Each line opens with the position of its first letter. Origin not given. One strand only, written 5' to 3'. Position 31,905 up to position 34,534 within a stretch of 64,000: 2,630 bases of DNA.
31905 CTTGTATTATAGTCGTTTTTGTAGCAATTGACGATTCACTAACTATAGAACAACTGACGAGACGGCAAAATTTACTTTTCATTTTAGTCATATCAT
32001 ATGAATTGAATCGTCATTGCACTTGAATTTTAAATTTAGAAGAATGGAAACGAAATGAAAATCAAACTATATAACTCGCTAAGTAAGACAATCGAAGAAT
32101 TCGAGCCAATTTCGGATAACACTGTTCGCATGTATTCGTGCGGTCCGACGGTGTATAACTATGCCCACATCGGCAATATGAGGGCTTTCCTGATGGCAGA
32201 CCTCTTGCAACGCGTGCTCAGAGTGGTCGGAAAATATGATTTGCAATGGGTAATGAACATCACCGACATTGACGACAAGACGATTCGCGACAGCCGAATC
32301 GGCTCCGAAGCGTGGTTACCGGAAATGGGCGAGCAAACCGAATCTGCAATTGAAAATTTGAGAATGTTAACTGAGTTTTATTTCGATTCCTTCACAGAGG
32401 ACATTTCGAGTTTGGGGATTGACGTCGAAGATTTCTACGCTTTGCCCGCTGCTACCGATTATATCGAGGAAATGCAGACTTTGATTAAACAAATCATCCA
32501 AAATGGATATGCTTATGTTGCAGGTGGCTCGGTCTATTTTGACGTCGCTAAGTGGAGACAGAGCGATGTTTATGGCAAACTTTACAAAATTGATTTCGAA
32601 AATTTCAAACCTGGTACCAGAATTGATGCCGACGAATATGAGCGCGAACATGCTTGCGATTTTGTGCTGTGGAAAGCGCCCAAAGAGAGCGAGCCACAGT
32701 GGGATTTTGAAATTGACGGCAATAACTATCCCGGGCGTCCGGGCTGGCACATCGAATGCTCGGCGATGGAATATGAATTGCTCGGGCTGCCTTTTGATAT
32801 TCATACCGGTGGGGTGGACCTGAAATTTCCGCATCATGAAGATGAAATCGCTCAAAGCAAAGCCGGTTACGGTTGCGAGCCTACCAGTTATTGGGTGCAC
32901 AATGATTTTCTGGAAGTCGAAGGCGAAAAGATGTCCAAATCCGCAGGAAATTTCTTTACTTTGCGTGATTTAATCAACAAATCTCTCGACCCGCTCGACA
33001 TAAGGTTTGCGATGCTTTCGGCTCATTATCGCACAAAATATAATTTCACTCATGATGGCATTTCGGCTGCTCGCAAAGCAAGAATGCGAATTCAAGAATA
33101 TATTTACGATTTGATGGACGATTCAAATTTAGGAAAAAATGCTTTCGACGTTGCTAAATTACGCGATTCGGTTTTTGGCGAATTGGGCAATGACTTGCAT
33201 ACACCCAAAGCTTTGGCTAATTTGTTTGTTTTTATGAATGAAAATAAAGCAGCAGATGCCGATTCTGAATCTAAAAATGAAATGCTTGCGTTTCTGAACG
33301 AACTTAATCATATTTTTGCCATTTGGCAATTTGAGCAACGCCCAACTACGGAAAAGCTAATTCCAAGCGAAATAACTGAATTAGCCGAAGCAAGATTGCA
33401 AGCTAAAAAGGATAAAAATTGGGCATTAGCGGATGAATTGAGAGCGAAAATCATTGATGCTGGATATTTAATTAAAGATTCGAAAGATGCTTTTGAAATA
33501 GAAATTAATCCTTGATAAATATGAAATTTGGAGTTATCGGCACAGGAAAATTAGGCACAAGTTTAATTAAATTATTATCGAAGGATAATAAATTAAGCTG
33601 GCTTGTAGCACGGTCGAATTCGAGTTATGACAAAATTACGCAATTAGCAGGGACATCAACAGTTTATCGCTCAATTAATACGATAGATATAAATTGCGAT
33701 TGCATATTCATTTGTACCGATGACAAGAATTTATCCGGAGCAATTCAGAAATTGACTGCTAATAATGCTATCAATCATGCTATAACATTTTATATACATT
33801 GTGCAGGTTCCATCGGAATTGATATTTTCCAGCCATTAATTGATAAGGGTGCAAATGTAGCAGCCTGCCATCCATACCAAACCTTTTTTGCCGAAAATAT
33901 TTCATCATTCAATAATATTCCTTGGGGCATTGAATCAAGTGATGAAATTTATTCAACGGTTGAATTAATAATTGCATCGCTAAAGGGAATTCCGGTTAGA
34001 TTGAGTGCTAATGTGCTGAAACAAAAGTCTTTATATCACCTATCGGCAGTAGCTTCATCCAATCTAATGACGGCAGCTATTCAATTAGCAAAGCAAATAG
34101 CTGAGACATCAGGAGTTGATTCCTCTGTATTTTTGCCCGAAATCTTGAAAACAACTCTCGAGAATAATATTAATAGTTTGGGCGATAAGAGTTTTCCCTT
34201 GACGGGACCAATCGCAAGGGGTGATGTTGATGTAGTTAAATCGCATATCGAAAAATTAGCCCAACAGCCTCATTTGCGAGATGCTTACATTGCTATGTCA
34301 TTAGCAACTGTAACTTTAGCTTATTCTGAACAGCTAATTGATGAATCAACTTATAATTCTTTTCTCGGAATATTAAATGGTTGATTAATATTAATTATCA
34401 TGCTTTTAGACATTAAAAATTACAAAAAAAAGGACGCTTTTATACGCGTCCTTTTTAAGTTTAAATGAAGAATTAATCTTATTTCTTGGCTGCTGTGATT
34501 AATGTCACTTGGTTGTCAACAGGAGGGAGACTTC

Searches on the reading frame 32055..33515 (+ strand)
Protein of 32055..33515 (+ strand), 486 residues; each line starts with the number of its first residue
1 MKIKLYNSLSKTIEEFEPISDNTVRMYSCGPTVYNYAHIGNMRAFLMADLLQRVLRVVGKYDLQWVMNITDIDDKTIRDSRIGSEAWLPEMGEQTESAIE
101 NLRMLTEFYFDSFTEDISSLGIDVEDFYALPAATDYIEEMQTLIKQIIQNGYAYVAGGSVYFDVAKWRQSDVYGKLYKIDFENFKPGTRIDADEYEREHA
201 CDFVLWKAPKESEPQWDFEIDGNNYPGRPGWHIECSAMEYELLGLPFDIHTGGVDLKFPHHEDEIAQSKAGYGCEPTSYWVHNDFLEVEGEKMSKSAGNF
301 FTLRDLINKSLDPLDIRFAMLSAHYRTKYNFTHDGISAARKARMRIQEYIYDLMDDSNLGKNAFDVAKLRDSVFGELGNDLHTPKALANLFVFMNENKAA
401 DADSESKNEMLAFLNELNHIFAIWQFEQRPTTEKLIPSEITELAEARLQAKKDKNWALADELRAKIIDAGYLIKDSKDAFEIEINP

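Call 11: search_protein_families(library=pfam, proteins=[window:32055-33515:+], max_evalue=0.001)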
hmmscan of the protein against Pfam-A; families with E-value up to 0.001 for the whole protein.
window:32055-33515:+ (486 aa): 6 families
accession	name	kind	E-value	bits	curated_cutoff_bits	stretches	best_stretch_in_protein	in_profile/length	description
PF01406.26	tRNA-synt_1e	-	1.7e-93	313.8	27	1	16-340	2-300/301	tRNA synthetases class I (C) catalytic domain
PF09334.17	tRNA-synt_1g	-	5.2e-07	29.2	20.1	0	272-334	307-369/391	tRNA synthetases class I (M)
PF01921.24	tRNA-synt_1f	-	2.2e-06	27.3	27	0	283-351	273-340/360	tRNA synthetases class I (K)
PF23493.1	CysS_C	-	0.00013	22.4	23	1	437-479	5-47/51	Cysteinyl-tRNA ligase anticodon binding domain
PF00133.28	tRNA-synt_1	-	0.00016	21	22.7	0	245-330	327-412/414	tRNA synthetases class I (I, L, M and V)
PF00749.27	tRNA-synt_1c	-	0.00033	20.1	23.4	1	107-156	50-97/314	tRNA synthetases class I (E and Q), catalytic domain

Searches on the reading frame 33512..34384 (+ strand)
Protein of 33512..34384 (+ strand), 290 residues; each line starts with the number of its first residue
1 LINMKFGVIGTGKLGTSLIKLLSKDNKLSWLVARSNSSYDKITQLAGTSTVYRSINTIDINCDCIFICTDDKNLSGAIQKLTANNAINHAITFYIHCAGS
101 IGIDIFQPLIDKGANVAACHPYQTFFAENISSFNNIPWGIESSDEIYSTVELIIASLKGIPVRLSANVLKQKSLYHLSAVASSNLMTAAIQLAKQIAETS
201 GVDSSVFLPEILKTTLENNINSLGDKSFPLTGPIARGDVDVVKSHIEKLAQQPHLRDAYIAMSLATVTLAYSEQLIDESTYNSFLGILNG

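Call 11: search_protein_families(library=pfam, proteins=[window:33512-34384:+], max_evalue=0.001)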
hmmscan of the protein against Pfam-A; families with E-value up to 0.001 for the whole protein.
window:33512-34384:+ (290 aa): 3 families
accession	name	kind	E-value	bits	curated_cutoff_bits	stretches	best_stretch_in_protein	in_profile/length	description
PF10728.14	DUF2520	-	2e-23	82.9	25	1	136-265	1-124/125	Domain of unknown function (DUF2520)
PF10727.15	Rossmann-like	-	9.5e-09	35.5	23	1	4-121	15-131/131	Rossmann-like domain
PF03807.23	F420_oxidored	-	0.00014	22.9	21.6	1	5-83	1-80/94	NADP oxidoreductase coenzyme F420-dependent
